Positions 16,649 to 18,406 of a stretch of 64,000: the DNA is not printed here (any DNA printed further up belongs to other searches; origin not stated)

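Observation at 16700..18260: Solitary, short UvrD-like helicase in an extremely AT-rich patch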

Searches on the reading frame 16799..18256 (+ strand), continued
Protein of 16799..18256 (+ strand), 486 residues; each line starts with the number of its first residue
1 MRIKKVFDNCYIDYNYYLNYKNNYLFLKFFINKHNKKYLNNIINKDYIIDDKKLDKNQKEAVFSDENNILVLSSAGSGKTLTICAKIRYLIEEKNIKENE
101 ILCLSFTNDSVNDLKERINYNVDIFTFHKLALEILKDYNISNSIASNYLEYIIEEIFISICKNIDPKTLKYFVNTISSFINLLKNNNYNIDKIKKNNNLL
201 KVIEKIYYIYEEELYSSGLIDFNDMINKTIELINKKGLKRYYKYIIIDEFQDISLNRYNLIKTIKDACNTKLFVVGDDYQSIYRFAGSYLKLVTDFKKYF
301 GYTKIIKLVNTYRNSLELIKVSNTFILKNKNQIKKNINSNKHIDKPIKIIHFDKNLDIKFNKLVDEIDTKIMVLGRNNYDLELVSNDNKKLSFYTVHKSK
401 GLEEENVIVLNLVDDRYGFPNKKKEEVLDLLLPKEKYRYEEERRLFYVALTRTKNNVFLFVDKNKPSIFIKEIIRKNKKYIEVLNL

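Call 10: find_encoding_contigs(protein=P0086, flank=6000, max_places=2)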
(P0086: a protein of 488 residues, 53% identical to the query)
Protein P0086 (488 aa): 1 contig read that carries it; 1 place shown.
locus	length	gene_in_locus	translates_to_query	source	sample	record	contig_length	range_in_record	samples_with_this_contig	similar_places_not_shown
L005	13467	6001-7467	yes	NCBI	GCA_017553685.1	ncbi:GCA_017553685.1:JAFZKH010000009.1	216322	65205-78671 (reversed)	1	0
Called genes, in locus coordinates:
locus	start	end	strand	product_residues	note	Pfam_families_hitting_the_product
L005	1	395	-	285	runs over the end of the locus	-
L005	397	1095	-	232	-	PF02517:Rce1-like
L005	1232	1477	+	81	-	PF02576:RimP_N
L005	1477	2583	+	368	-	PF08529:NusA_N, PF13184:KH_NusA_1st, PF00013:KH_1 (faint), PF26594:KH_NusA_2nd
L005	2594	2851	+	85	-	PF04296:YlxR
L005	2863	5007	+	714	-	PF04760:IF2_N, PF00009:GTP_EFTU, PF01926:MMR_HSR1, PF02421:FeoB_N (weak), PF22042:EF-G_D2, PF11987:IF-2, PF03144:GTP_EFTU_D2 (weak)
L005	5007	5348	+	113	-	PF02033:RBFA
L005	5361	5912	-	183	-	PF03729:DUF308 (weak)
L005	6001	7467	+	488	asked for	PF00580:UvrD-helicase, PF13245:AAA_19, PF01443:Viral_helicase1 (weak), PF13361:UvrD_C, PF13538:UvrD_C_2 (faint)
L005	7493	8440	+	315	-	PF00781:DAGK_cat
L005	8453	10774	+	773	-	PF12705:PDDEXK_1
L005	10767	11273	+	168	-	PF04473:DUF553 (weak)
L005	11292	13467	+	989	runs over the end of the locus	PF00580:UvrD-helicase, PF01443:Viral_helicase1 (faint), PF13245:AAA_19, PF13361:UvrD_C, PF13538:UvrD_C_2 (faint)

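Call 11: find_encoding_contigs(protein=P0098, flank=6000, max_places=2)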
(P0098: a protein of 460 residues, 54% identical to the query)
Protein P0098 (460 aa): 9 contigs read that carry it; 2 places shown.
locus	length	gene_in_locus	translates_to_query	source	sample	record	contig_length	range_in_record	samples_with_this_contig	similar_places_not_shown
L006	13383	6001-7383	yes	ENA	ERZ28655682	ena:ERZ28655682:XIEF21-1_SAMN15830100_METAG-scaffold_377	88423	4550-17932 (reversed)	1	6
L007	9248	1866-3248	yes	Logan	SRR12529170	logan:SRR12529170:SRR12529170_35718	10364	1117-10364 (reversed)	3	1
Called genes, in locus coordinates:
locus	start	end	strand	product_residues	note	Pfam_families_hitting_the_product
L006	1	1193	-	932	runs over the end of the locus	PF00912:Transgly, PF00905:Transpeptidase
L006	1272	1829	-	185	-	PF03838:RecU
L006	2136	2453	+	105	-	PF05103:DivIVA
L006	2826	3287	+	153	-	PF12844:HTH_19, PF13560:HTH_31 (weak), PF13413:HTH_25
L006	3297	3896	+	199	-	PF01066:CDP-OH_P_transf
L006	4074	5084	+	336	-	PF00154:RecA_N, PF06745:ATPase (weak), PF08423:Rad51, PF27531:MT3502_N (weak), PF13479:AAA_24 (weak), PF21096:RecA_C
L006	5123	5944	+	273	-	-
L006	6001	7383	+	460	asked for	PF00580:UvrD-helicase, PF13245:AAA_19, PF01443:Viral_helicase1 (weak), PF13361:UvrD_C, PF13538:UvrD_C_2 (faint)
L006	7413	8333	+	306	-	PF00781:DAGK_cat, PF19279:YegS_C (weak)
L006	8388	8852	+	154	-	PF03073:TspO_MBR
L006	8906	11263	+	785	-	PF12705:PDDEXK_1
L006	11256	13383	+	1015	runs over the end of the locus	PF00580:UvrD-helicase, PF13245:AAA_19, PF13361:UvrD_C, PF13538:UvrD_C_2 (faint)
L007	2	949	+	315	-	?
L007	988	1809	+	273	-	-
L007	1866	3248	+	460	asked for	PF00580:UvrD-helicase, PF13245:AAA_19, PF01443:Viral_helicase1 (weak), PF13361:UvrD_C, PF13538:UvrD_C_2 (faint)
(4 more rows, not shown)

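Call 15: find_related_loci(query=A1, collection=genome_contigs, flank=8000)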
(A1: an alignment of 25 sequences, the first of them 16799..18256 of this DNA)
Query A1 (486 aa) in genome_contigs; peptide patterns used: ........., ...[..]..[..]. (x = any residue, [..] = any of these).
600 stretches matched a pattern (row limit reached: there are more); 568 encode a relative of the query (tblastn E <= 1e-3); the best 80 are kept; 80 distinct loci.
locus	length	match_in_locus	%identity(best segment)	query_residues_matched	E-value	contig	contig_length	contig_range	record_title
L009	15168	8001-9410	43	54-486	3e-100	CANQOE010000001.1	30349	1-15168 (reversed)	MAG: uncultured Bacilli bacterium isolate Lapin-033__bin60 genome assembly, contig: Lapin-033__NODE_1146_length_30349_co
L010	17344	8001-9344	48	54-486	1e-96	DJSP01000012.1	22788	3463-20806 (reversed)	MAG TPA_asm: Bacillales bacterium UBA6331 UBA6331_contig_2121, whole genome shotgun sequence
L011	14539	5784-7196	43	54-486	6e-90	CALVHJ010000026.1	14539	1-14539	MAG: uncultured Bacilli bacterium isolate BRZ_EP__bin3 genome assembly, contig: BRZ_EP__NODE_6305_length_14539_cov_4.428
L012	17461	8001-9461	44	41-484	1e-89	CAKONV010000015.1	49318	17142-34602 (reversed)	MAG: uncultured Bacilli bacterium isolate REFINED_METABAT215_TOP10_CONTIGS_1500_ASSEMBLY_K77_MERGED__Hadza_MoBio_hadza-E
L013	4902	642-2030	45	42-467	5e-87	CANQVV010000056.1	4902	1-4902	MAG: uncultured Bacilli bacterium isolate Lapin-014__bin22 genome assembly, contig: Lapin-014__NODE_15709_length_4902_co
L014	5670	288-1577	44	54-475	3e-86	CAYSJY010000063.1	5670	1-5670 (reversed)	MAG TPA_asm: uncultured Muribaculaceae bacterium isolate SRP141132_co3_347 genome assembly, contig: NODE_14333_length_56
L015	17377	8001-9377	44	50-483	1e-85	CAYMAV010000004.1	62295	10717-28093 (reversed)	MAG TPA_asm: uncultured Clostridium sp. isolate SRP294416_co3_836 genome assembly, contig: NODE_344_length_62295_cov_8.0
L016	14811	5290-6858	40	31-476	7e-85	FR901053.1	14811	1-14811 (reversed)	Clostridium sp. CAG:451 genomic scaffold, scf70, whole genome shotgun sequence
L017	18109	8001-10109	41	34-477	8e-63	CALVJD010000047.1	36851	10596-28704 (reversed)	MAG: uncultured Bacilli bacterium isolate E05__bin274 genome assembly, contig: E05__k127_3907006, whole genome shotgun s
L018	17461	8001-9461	30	49-477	4e-61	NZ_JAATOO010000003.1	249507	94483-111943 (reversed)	Vibrio hepatarius strain HF70 NODE_3_length_249507_cov_4.424267, whole genome shotgun sequence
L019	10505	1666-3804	36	18-475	3e-60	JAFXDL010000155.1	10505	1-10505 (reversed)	MAG: Bacteroidaceae bacterium isolate RGIG6315 Sheep_Rectum-3__c881073, whole genome shotgun sequence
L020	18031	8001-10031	36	54-476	6e-59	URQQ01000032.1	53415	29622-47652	uncultured Lachnospiraceae bacterium isolate UMGS1251 genome assembly, contig: NODE_687_length_53415_cov_4.645652, whole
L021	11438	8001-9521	29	31-473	9e-58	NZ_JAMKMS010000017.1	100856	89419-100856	Vibrio methylphosphonaticus strain S4B1 17, whole genome shotgun sequence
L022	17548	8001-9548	27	30-473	1e-57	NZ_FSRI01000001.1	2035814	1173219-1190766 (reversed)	Salinivibrio sp. ES.052, whole genome shotgun sequence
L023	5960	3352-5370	40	49-477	2e-56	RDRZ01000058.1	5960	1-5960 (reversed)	Flavobacteriaceae bacterium PRS1 NODE_59_length_5960_cov_50.1233, whole genome shotgun sequence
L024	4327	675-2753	35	33-476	5e-56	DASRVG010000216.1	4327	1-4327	MAG TPA_asm: Clostridia bacterium isolate SMAG_U9083 k141_254362, whole genome shotgun sequence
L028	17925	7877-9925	34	25-473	1e-51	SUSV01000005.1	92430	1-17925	MAG: Thermoplasmata archaeon isolate SIG3 NODE_429_length_92430_cov_14.250365, whole genome shotgun sequence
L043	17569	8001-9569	29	49-473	3e-53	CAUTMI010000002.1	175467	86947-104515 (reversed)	MAG TPA_asm: uncultured Candidatus Saccharibacteria bacterium isolate ERR10228876_bin.2_MetaWRAP_v1.3_MAG genome assembl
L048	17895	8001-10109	38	31-474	6e-59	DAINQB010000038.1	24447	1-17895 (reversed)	MAG TPA_asm: Bacillota bacterium isolate CTOTU18719 NODE_1653_length_24447_cov_11.221671, whole genome shotgun sequence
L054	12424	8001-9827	30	54-474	1e-36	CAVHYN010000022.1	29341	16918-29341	Bulleidia sp. isolate G02653-L1_cleanbin_000021 genome assembly, contig: Spades_G02653-L1_contig_1119, whole genome shot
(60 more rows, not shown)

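Call 17: search_solved_structures(query=A1, max_evalue=0.001)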
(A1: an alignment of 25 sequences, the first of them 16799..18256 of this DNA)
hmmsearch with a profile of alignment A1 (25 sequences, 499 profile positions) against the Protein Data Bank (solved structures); distinct sequences matched with E-value up to 0.001: 28.
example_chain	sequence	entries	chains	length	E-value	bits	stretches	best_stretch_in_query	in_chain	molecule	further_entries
1pjr_A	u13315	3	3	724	3.3e-59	204.2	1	50-359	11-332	PCRA | ATP-DEPENDENT HELICASE PCRA | HELICASE PCRA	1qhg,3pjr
2pjr_A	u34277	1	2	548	3.9e-53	184.2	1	50-359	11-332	PROTEIN (HELICASE PCRA)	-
4c2u_A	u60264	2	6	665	1.1e-48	169.5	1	65-349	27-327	DNA HELICASE II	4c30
4c2t_A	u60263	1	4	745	1.6e-48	168.9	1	65-349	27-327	DNA HELICASE II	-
1uaa_A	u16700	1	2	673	4e-47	164.3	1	51-361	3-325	PROTEIN (ATP-DEPENDENT DNA HELICASE REP.)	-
3lfu_A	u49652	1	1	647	1e-45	159.7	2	50-356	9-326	DNA helicase II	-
2is1_A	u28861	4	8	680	1.2e-45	159.4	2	50-356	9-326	DNA helicase II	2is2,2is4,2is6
9dci_A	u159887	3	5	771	2e-45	158.7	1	51-340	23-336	ATP-dependent DNA helicase UvrD1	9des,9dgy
1qhh_B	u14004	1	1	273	5.3e-29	104.5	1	201-361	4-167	PROTEIN (PCRA (SUBUNIT))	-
3u44_A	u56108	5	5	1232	7.3e-22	81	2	52-117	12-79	ATP-dependent helicase/nuclease subunit A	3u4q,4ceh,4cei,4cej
1qhh_A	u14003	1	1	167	2.6e-18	69.3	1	50-145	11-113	PROTEIN (PCRA (SUBUNIT))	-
8jqb_E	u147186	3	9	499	6.6e-17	64.6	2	206-387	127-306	Gabija protein GajB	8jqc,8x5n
8iud_A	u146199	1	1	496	8.4e-17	64.3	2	206-387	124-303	Gabija protein GajB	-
8j4t_G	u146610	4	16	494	2.1e-16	63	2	206-387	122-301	Gabija protein GajB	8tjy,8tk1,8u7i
8sm3_B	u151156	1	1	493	2.6e-16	62.7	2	206-387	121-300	Gabija protein GajB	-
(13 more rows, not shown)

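Call 25: find_encoding_contigs(protein=P0003, flank=8000, max_places=2)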
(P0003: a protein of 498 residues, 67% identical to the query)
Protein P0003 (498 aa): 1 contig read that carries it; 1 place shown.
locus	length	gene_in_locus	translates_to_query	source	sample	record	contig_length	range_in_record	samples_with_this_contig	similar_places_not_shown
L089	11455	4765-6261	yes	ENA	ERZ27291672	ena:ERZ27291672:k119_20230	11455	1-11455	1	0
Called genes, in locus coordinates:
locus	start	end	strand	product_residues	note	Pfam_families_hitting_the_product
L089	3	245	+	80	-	?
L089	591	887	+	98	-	PF06949:DUF1292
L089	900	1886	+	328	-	-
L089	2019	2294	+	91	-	PF00216:Bac_DNA_binding, PF18291:HU-HIG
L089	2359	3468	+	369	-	PF01743:PolyA_pol, PF12627:PolyA_pol_RNAbd, PF13735:tRNA_NucTran2_2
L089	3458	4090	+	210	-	PF21984:DnaD_N, PF07261:DnaB_2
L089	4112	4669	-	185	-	PF03729:DUF308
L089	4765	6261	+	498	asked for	PF00580:UvrD-helicase, PF13245:AAA_19, PF13604:AAA_30 (faint), PF01443:Viral_helicase1 (faint), PF13361:UvrD_C, PF13538:UvrD_C_2 (faint)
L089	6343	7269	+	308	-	PF00781:DAGK_cat, PF19279:YegS_C (weak)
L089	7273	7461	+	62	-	-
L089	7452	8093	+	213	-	PF06541:ABC_trans_CmpB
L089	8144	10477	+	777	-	PF12705:PDDEXK_1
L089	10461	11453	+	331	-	?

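Call 26: find_encoding_contigs(protein=P0002, flank=8000, max_places=2)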
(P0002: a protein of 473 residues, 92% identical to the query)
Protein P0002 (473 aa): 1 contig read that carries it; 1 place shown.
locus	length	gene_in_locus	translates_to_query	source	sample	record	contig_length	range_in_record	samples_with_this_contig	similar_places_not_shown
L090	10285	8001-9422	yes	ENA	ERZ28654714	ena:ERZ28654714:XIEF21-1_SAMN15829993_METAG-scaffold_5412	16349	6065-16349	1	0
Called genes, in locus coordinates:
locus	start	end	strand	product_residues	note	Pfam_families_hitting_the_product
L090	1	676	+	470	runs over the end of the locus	PF00224:PK, PF02887:PK_C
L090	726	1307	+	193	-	PF03193:RsgA_GTPase (faint), PF01926:MMR_HSR1, PF02421:FeoB_N, PF00350:Dynamin_N (faint)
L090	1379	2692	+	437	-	PF00009:GTP_EFTU, PF01926:MMR_HSR1, PF02421:FeoB_N, PF04548:AIG1 (weak), PF00009:GTP_EFTU, PF01926:MMR_HSR1, PF02421:FeoB_N, PF14714:KH_dom-like, +8 more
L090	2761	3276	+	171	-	-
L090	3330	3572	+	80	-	PF14069:SpoVIF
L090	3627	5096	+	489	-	PF09547:SpoIVA_ATPase, PF20438:SpoIVA_middle, PF20439:SpoIVA_C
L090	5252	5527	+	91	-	PF00216:Bac_DNA_binding, PF18291:HU-HIG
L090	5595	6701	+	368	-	PF01743:PolyA_pol, PF12627:PolyA_pol_RNAbd, PF13735:tRNA_NucTran2_2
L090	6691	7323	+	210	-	PF21984:DnaD_N, PF07261:DnaB_2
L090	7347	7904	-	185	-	PF03729:DUF308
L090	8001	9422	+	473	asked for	PF00580:UvrD-helicase, PF13245:AAA_19, PF01443:Viral_helicase1 (weak), PF13361:UvrD_C, PF13538:UvrD_C_2 (faint)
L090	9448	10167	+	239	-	PF01255:Prenyltransf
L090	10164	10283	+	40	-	?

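Call 27: find_encoding_contigs(protein=P0001, flank=10000, max_places=3)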
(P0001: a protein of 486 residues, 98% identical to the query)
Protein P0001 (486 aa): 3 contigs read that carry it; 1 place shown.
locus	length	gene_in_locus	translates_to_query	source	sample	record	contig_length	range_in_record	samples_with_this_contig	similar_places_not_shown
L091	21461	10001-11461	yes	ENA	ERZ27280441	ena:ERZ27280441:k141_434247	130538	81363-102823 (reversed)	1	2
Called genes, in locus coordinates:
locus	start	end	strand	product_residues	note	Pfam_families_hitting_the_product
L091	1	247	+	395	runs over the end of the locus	PF00871:Acetate_kinase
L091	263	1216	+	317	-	PF01368:DHH, PF02272:DHHA1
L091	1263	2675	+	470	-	PF00224:PK, PF02887:PK_C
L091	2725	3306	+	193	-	PF03193:RsgA_GTPase (faint), PF01926:MMR_HSR1, PF02421:FeoB_N, PF00350:Dynamin_N (faint)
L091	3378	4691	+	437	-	PF00009:GTP_EFTU, PF01926:MMR_HSR1, PF02421:FeoB_N, PF04548:AIG1 (weak), PF00009:GTP_EFTU, PF01926:MMR_HSR1, PF02421:FeoB_N, PF14714:KH_dom-like, +8 more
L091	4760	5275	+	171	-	-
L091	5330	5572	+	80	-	PF14069:SpoVIF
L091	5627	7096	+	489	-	PF09547:SpoIVA_ATPase, PF20438:SpoIVA_middle, PF20439:SpoIVA_C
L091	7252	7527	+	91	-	PF00216:Bac_DNA_binding, PF18291:HU-HIG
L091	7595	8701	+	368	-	PF01743:PolyA_pol, PF12627:PolyA_pol_RNAbd, PF13735:tRNA_NucTran2_2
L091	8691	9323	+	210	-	PF21984:DnaD_N, PF07261:DnaB_2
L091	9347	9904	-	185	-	PF03729:DUF308 (weak)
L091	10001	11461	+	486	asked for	PF00580:UvrD-helicase, PF13245:AAA_19, PF01443:Viral_helicase1 (faint), PF13361:UvrD_C, PF13538:UvrD_C_2 (faint)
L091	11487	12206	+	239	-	PF01255:Prenyltransf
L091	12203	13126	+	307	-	PF00781:DAGK_cat, PF19279:YegS_C (weak)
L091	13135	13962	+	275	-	PF01678:DAP_epimerase, PF02567:PhzC-PhzF, PF01678:DAP_epimerase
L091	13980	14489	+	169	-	-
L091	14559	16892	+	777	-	PF12705:PDDEXK_1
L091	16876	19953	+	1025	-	PF00580:UvrD-helicase, PF13245:AAA_19, PF13361:UvrD_C, PF13538:UvrD_C_2 (faint)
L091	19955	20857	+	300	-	-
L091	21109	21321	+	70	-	-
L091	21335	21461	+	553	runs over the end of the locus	PF00749:tRNA-synt_1c, PF19269:Anticodon_2 (faint)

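Call 36: predict_structure(alignment_id=A1)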
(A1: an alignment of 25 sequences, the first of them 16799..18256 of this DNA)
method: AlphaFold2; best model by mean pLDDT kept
length: 486 residues; sequences in the alignment: 25
mean_pLDDT: 83.0   pTM: 0.82
mean pLDDT of the five models: 83.0, 82.8, 81.6, 80.7, 80.5
residues with pLDDT >= 90: 170; 70-90: 256; 50-70: 34; < 50: 26
segments of 3 or more residues with pLDDT < 50: 281-284, 420-438
pLDDT, mean of each block of 10 residues (from residue 1): 61 85 82 88 82 91 93 86 95 95 90 90 94 90 77 88 83 81 76 70 86 83 89 94 95 88 94 81 57 84 90 87 63 77 94 91 92 86 83 82 87 69 42 42 78 90 87 88 90
secondary structure, 60 per line:
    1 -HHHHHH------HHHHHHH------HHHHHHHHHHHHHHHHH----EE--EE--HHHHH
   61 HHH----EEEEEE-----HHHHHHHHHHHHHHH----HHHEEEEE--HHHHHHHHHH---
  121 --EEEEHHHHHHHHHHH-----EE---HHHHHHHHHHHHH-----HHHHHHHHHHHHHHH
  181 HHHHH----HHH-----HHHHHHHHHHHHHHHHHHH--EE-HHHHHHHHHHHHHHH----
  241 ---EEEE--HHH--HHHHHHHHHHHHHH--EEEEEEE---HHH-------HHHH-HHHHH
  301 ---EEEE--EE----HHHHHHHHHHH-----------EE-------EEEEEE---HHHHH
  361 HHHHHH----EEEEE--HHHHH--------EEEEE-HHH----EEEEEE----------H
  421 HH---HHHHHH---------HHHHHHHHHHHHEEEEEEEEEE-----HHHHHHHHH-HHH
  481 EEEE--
elements in order: H2-7 H14-20 H27-43 H56-63 E68-73 H79-93 E101-105 H108-117 E123-126 H127-137 H148-160 H166-185 H198-216 H222-236 E244-247 H255-268 E271-277 H291-294 H296-300 E304-307 H316-326 E347-352 H356-366 E371-375 H378-382 E391-395 E404-409 H426-431 H441-452 E453-462 H468-476 E481-484
